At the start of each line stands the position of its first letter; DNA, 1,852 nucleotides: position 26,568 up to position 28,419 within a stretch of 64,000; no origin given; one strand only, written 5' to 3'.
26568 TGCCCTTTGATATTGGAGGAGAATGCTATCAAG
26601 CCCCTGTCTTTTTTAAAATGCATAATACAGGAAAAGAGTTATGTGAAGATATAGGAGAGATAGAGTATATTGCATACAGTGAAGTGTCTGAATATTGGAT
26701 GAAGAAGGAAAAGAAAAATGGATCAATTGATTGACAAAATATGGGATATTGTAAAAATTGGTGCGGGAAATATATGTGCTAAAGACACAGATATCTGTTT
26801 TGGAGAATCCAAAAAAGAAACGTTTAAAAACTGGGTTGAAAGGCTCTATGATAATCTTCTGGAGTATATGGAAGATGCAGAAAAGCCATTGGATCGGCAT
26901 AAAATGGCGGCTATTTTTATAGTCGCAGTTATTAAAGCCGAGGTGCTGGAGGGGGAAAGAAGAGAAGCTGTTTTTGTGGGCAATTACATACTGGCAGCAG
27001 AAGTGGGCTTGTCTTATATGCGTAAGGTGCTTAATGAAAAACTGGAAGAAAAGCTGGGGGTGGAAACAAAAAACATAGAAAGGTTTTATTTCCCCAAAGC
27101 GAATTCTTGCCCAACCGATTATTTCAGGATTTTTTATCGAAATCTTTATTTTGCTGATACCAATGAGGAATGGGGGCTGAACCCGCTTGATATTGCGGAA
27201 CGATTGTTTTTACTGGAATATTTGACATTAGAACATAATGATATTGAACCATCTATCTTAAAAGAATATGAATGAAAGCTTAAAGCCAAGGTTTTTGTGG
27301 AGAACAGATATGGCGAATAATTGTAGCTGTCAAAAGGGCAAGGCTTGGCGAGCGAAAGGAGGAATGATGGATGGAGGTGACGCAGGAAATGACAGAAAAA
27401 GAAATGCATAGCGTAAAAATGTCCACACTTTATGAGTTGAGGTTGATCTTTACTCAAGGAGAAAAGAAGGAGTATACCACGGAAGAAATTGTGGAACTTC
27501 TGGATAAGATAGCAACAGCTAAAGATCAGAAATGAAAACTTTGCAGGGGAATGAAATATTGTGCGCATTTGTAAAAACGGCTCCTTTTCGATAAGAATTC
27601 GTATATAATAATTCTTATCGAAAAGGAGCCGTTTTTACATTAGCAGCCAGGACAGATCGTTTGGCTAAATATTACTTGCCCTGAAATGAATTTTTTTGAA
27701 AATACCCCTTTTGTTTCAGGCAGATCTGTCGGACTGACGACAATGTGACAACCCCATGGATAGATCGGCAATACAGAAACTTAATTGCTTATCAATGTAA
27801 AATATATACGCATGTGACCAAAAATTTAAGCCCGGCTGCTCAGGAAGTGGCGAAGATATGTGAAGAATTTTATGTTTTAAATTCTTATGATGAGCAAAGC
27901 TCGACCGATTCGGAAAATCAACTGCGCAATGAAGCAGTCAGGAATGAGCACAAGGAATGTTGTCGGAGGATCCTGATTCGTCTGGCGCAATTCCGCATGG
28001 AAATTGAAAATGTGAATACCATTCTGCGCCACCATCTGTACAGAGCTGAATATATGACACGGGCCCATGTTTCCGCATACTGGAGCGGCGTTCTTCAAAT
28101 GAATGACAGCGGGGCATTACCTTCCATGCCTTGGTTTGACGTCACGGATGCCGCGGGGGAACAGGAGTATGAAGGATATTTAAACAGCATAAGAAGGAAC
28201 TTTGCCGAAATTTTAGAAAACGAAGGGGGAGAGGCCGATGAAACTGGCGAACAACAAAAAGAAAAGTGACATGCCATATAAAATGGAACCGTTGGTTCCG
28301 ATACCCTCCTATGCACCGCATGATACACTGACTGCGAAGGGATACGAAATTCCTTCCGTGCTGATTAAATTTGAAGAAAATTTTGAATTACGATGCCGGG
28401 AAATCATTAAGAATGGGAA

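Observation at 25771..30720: Lower-GC 4.9 kb orphan cassette wedged between flagellin-glycosylation genes and the flagellin promoter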

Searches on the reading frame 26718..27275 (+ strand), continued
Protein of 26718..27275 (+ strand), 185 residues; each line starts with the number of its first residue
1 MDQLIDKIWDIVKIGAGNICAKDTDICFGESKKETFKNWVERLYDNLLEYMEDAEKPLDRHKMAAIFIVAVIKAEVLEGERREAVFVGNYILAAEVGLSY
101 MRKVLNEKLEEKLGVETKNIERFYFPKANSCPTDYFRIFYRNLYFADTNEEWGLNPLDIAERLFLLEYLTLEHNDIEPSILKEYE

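Call 62: predict_structure(alignment_id=A6)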
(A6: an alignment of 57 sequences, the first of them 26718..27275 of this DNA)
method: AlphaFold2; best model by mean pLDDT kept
length: 185 residues; sequences in the alignment: 57
mean_pLDDT: 94.5   pTM: 0.91
mean pLDDT of the five models: 94.5, 94.5, 94.4, 94.1, 94.1
residues with pLDDT >= 90: 157; 70-90: 26; 50-70: 1; < 50: 1
segments of 3 or more residues with pLDDT < 50: none
pLDDT, mean of each block of 10 residues (from residue 1): 97 98 96 98 96 91 98 96 89 98 97 89 91 93 96 96 98 95 75
secondary structure, 60 per line:
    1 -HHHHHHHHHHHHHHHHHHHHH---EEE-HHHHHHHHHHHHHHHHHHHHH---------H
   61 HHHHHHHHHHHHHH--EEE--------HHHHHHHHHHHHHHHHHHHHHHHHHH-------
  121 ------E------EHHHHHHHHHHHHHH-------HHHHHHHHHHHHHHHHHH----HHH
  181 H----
elements in order: H2-22 E26-28 H30-50 H60-74 E77-79 H88-113 H135-148 H156-173 H178-181

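Call 64: fold_search(model_id=the predicted structure, library=pdb)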
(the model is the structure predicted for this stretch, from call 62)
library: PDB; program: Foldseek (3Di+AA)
matches with E <= 10: 81; with E <= 0.001: 0
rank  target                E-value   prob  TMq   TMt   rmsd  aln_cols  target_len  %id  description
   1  3kh2_C                2.7e-01  0.96  0.44  0.62   5.6       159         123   13  Crystal structure of the P1 bacteriophage Doc toxin (F68S) in complex with the Phd antitoxin (L17M/V39A). Northeast St (released 2010-08-18)
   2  3kh2_A                3.0e-01  0.94  0.38  0.54   5.3       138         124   11  Crystal structure of the P1 bacteriophage Doc toxin (F68S) in complex with the Phd antitoxin (L17M/V39A). Northeast St (released 2010-08-18)
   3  3dd7_C                3.7e-01  0.97  0.46  0.66   5.0       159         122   10  Structure of DocH66Y in complex with the C-terminal domain of Phd (released 2008-09-16)
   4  3k33_A                4.5e-01  0.92  0.45  0.63   5.7       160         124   12  Crystal structure of the Phd-Doc complex (released 2010-08-18)
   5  3dd7_A                6.6e-01  0.87  0.45  0.64   5.5       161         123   11  Structure of DocH66Y in complex with the C-terminal domain of Phd (released 2008-09-16)
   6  2wpv_A                1.1e+00  0.09  0.21  0.16  13.8       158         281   15  Crystal structure of S. cerevisiae Get4-Get5 complex (released 2010-01-26)
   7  3msv_A                1.7e+00  0.06  0.19  0.13  15.1       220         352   14  The hypoxic regulator of sterol synthesis Nro1 is a nuclear import adaptor (released 2011-04-20)
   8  6poj_MODEL_1_A        2.0e+00  0.07  0.24  0.18  10.2       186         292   10  STRUCTURAL REFINEMENT OF AQUAPORIN 1 VIA SSNMR (released 2019-10-02)
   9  6i1r_A                2.0e+00  0.06  0.21  0.15  16.0       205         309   12  Crystal structure of CMP bound CST in an outward facing conformation (released 2019-06-05)
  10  6i1r_B                2.2e+00  0.06  0.21  0.15  15.9       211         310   12  Crystal structure of CMP bound CST in an outward facing conformation (released 2019-06-05)
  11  5mr3_G                2.2e+00  0.04  0.14  0.18  13.6       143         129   15  Crystal structure of red abalone egg VERL repeat 2 with linker in complex with sperm lysin at 1.8 A resolution (released 2017-06-14)
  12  4kk2_A                2.5e+00  0.06  0.24  0.16  17.3       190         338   14  Crystal structure of a chimeric FPP/GFPP synthase (TARGET EFI-502313c) from Artemisia spiciformiS (1-72:GI751454468,73 (released 2013-06-19)
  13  6rfl_I                3.0e+00  0.07  0.29  0.10  18.8       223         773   11  Structure of the complete Vaccinia DNA-dependent RNA polymerase complex (released 2019-12-11)
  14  2wpv_C                3.1e+00  0.05  0.21  0.16  13.8       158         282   15  Crystal structure of S. cerevisiae Get4-Get5 complex (released 2010-01-26)
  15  3lku_C                3.3e+00  0.05  0.21  0.15  13.3       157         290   15  Crystal structure of S. cerevisiae Get4 in complex with an N-terminal fragment of Get5 (released 2010-06-23)
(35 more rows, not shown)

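Call 68: fold_search(model_id=the predicted structure, library=viral)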
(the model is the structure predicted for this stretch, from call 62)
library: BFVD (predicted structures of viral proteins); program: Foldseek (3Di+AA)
matches with E <= 10: 147; with E <= 0.001: 0
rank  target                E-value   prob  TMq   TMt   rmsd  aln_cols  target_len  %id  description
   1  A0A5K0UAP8            7.6e-01  0.11  0.20  0.12  12.1       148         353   15  Uncharacterized protein [Yasminevirus sp. GU-2018]
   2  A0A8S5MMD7            9.4e-01  0.07  0.19  0.13  20.6       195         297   11  PKD domain [Myoviridae sp. ct3Pt8]
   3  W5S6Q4                1.0e+00  0.13  0.26  0.06  12.9       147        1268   16  VETF-like early transcription factor large subunit [Pithovirus sibericum]
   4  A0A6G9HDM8            1.1e+00  0.08  0.20  0.20  16.8       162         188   10  Lipid membrane protein of large eukaryotic DNA virus [Panulirus argus virus 1]
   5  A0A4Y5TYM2            1.2e+00  0.47  0.44  0.31   5.8       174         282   12  (no name in the UniProt tables at hand)
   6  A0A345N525            1.2e+00  0.11  0.24  0.18  13.5       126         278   14  (no name in the UniProt tables at hand)
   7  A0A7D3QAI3            1.2e+00  0.06  0.18  0.08  18.9       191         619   11  (no name in the UniProt tables at hand)
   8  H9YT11                1.4e+00  0.09  0.22  0.06  21.7       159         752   15  (no name in the UniProt tables at hand)
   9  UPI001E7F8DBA         1.7e+00  0.08  0.18  0.16  16.3       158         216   11  (no name look-up for this kind of identifier)
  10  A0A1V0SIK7            1.8e+00  0.04  0.19  0.12  13.9       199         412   12  Uncharacterized protein [Klosneuvirus KNV1]
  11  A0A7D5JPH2            2.0e+00  0.08  0.22  0.27  12.6       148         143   11  (no name in the UniProt tables at hand)
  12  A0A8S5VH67            2.2e+00  0.04  0.19  0.15  22.2       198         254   11  Uncharacterized protein [Myoviridae sp. ctkfK18]
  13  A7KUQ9                2.2e+00  0.04  0.17  0.12  19.1       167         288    9  (no name in the UniProt tables at hand)
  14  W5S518                2.2e+00  0.02  0.16  0.10  17.6       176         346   10  F-box domain-containing protein [Pithovirus sibericum]
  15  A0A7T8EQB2            2.3e+00  0.06  0.25  0.24  19.1       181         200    9  (no name in the UniProt tables at hand)
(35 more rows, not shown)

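Call 75: find_related_loci(query=A5, collection=viral_contigs, flank=8000)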
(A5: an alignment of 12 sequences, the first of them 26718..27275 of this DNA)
Query A5 (185 aa) in viral_contigs; peptide patterns used: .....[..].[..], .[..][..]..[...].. (x = any residue, [..] = any of these).
54 stretches matched a pattern, but none encodes a relative of the query by tblastn (E <= 1e-3).

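Call 76: search_dna_similar(query=window:26718-27275:+, collection=phages, mode=protein, max_evalue=0.001)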
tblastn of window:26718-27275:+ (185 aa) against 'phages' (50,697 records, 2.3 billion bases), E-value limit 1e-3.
No match.

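Call 77: search_dna_similar(query=window:26718-27275:+, collection=plasmids, mode=protein, max_evalue=0.001)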
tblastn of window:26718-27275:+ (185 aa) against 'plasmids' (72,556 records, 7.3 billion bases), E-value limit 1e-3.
No match.

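Call 98: search_protein_families(library=padloc, proteins=[L038:682-1374:+, L038:1361-2416:+, L038:2684-3394:+, L035:1576-3369:+, L035:3391-3900:+, L035:3919-6798:+, L044:4950-5789:+, L044:6395-7171:+, L058:12995-14170:-, L058:9140-10264:-], max_evalue=0.001)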
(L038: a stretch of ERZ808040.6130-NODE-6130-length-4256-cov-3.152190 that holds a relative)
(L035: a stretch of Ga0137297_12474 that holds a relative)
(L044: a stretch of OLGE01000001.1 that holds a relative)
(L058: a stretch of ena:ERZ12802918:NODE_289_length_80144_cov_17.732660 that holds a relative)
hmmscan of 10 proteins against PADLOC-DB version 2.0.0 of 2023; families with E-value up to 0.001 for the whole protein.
L038:682-1374:+ (231 aa): 1 family
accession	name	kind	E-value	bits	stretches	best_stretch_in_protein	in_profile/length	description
PDLC04134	mad2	-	1.1e-07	29.1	1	28-134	290-407/492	mads_2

L038:1361-2416:+ (352 aa): 0 families

L038:2684-3394:+ (237 aa): 0 families

L035:1576-3369:+ (597 aa): 0 families

L035:3391-3900:+ (169 aa): 0 families

L035:3919-6798:+ (959 aa): 0 families

L044:4950-5789:+ (280 aa): 22 families
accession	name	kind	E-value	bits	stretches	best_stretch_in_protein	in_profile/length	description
PDLC02288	AbiEii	-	2.9e-103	342.8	1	1-275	7-272/294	AbiEii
PDLC02312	AbiEii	-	1.4e-44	150.4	1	7-256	12-259/299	AbiEii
PDLC02320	AbiEii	-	1.5e-44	149.5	1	136-277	1-142/147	AbiEii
PDLC02326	AbiEii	-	2e-36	123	1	1-118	1-117/133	AbiEii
PDLC02291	AbiEii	-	2.9e-31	107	1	5-230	17-228/310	AbiEii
PDLC02319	AbiEii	-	9e-26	89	1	33-273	5-231/241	AbiEii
PDLC02304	AbiEii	-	3.6e-25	87.4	1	5-256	1-238/260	AbiEii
PDLC02310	AbiEii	-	2.6e-20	70.9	1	6-240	2-235/265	AbiEii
PDLC02314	AbiEii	-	7.1e-17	59.6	1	7-223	13-225/290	AbiEii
PDLC02311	AbiEii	-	3.8e-14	51.1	1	9-277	5-260/283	AbiEii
PDLC02321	AbiEii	-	6.8e-11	40.4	1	140-207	158-225/296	AbiEii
PDLC02306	AbiEii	-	6.2e-10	37.2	1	152-275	157-276/280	AbiEii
PDLC02323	AbiEii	-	9.7e-10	36.4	1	25-240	19-217/248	AbiEii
PDLC02317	AbiEii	-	3.9e-08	30.6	1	10-220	6-224/396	AbiEii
PDLC02295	AbiEii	-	8.3e-08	29.9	1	3-224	2-214/261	AbiEii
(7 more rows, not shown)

L044:6395-7171:+ (259 aa): 5 families
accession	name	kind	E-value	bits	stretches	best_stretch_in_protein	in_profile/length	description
PDLC02901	DpdK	-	8.7e-08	30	1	151-251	71-170/173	DpdK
PDLC02614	DrmC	-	6.2e-07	27.3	1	120-232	20-133/153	DrmC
PDLC03924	MkoC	-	9.7e-07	25.2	1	124-228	995-1111/1136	-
PDLC04869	PDC-S05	-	3e-05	21.4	1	125-214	186-269/306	-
PDLC04879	PDC-S05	-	0.00026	18.5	1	119-211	168-253/285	-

L058:12995-14170:- (391 aa): 2 families
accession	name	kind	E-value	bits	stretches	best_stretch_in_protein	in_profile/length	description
PDLC03877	NsnA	-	3.4e-26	90.4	1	9-260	52-281/385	-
PDLC03418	REase_II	-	0.0006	17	0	41-146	47-135/372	Type II restriction enzyme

L058:9140-10264:- (374 aa): 0 families

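Call 103: search_protein_families(library=pfam, proteins=[P0102, P0105, P0162, P0166, P0168, P0249, P0149, P0183, P0337, P0148], max_evalue=0.01)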
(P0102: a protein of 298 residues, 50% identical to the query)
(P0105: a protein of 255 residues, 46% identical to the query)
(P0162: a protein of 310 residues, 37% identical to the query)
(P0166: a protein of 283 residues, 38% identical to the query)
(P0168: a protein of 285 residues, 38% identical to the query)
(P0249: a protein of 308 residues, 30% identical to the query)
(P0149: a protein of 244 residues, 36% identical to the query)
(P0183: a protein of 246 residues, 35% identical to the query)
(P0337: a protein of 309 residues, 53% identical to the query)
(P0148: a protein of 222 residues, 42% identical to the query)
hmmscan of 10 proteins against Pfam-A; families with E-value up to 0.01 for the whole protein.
P0102 (298 aa): 0 families

P0105 (255 aa): 0 families

P0162 (310 aa): 0 families

P0166 (283 aa): 0 families

P0168 (285 aa): 0 families

P0249 (308 aa): 0 families

P0149 (244 aa): 2 families
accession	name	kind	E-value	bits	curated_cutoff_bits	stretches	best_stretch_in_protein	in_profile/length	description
PF02170.28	PAZ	-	0.0046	17.3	28.8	1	59-134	41-112/123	PAZ domain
PF07058.16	MAP70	-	0.0066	15.7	27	1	28-78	442-492/554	Microtubule-associated protein 70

P0183 (246 aa): 0 families

P0337 (309 aa): 0 families

P0148 (222 aa): 0 families

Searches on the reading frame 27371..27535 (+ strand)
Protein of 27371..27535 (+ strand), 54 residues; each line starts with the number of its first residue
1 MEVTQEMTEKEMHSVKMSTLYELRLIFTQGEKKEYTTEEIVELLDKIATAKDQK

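Call 4: search_protein_families(library=pfam, proteins=[window:27371-27535:+], max_evalue=1)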
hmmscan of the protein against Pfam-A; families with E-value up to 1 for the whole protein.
window:27371-27535:+ (54 aa): 4 families
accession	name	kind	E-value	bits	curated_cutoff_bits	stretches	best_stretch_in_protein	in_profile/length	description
PF05190.23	MutS_IV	-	0.003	18.3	22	1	6-52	49-91/92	MutS family domain IV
PF12307.13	DUF3631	-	0.02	15.5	24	1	3-48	83-128/182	Protein of unknown function (DUF3631)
PF06738.18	ThrE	-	0.064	13.1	26.3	1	3-52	56-104/241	Putative threonine/serine exporter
PF18324.6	Isocitrate_DH_C_bact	-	0.087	13.4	25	1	20-50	57-85/110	Bacterial isocitrate dehydrogenase, C-terminal domain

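Call 5: search_protein_families(library=padloc, proteins=[window:27371-27535:+], max_evalue=1)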
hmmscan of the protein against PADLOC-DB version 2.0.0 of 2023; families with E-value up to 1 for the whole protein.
window:27371-27535:+ (54 aa): 0 families

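Call 6: search_protein_families(library=phrogs, proteins=[window:27371-27535:+], max_evalue=1)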
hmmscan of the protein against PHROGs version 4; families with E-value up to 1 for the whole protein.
window:27371-27535:+ (54 aa): 2 families
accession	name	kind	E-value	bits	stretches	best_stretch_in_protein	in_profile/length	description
phrog_30014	-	unknown function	0.061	14.4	1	3-53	15-60/114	-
phrog_17177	-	unknown function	0.26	12.6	1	3-43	2-39/71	-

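Call 7: search_protein_families(library=ncbifam, proteins=[window:27371-27535:+], max_evalue=1)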
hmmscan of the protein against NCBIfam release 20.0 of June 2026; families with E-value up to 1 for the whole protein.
window:27371-27535:+ (54 aa): 0 families

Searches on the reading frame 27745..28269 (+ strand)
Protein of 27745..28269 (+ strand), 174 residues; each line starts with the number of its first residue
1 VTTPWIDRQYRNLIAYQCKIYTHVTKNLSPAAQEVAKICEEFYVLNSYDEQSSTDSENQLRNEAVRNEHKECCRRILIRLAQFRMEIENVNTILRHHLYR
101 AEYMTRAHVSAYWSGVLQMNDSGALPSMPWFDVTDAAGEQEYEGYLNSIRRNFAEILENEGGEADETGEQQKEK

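Call 4: search_protein_families(library=pfam, proteins=[window:27745-28269:+], max_evalue=1)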
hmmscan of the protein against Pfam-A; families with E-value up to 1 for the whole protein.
window:27745-28269:+ (174 aa): 1 family
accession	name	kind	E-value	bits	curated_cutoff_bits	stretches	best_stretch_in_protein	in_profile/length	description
PF05721.19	PhyH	-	0.21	12.3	22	1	26-124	10-106/213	Phytanoyl-CoA dioxygenase (PhyH)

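Call 5: search_protein_families(library=padloc, proteins=[window:27745-28269:+], max_evalue=1)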
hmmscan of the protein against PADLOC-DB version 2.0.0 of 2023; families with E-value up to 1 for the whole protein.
window:27745-28269:+ (174 aa): 2 families
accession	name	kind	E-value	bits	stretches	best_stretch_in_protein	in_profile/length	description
PDLC01627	Cas8f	-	0.0061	13.9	1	58-92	256-290/352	CAS-I-F; effector_LS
PDLC04497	PDC-M18A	-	0.035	11.4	1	11-103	144-234/345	-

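Call 6: search_protein_families(library=phrogs, proteins=[window:27745-28269:+], max_evalue=1)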
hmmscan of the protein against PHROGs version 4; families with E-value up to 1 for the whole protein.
window:27745-28269:+ (174 aa): 2 families
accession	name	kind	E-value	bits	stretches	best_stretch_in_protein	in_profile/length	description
phrog_3576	-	unknown function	0.11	13.6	1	19-53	19-53/159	-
phrog_11371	-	unknown function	0.22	11.6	0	120-167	223-268/383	-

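Call 7: search_protein_families(library=ncbifam, proteins=[window:27745-28269:+], max_evalue=1)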
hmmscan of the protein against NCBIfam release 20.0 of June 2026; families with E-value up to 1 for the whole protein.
window:27745-28269:+ (174 aa): 0 families

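Call 90: search_solved_structures(query=A3, max_evalue=10)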
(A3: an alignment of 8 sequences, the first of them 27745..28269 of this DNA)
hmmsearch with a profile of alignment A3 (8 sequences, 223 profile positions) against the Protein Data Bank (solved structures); distinct sequences matched with E-value up to 10: 4.
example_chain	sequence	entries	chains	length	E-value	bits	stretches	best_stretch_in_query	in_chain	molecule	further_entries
7oah_A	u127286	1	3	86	0.64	12.8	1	62-138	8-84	General control transcription factor GCN4,conserved hypothetical protein residues 311-335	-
1j36_A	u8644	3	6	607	2.2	11.1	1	77-136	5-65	angiotensin converting enzyme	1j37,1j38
2wpr_A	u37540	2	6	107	2.7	10.8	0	65-144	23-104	TRIMERIC AUTOTRANSPORTER ADHESIN FRAGMENT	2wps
2yo0_A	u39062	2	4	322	4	10.2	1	103-144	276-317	GENERAL CONTROL PROTEIN GCN4, PUTATIVE INNER MEMBRANE PROTEIN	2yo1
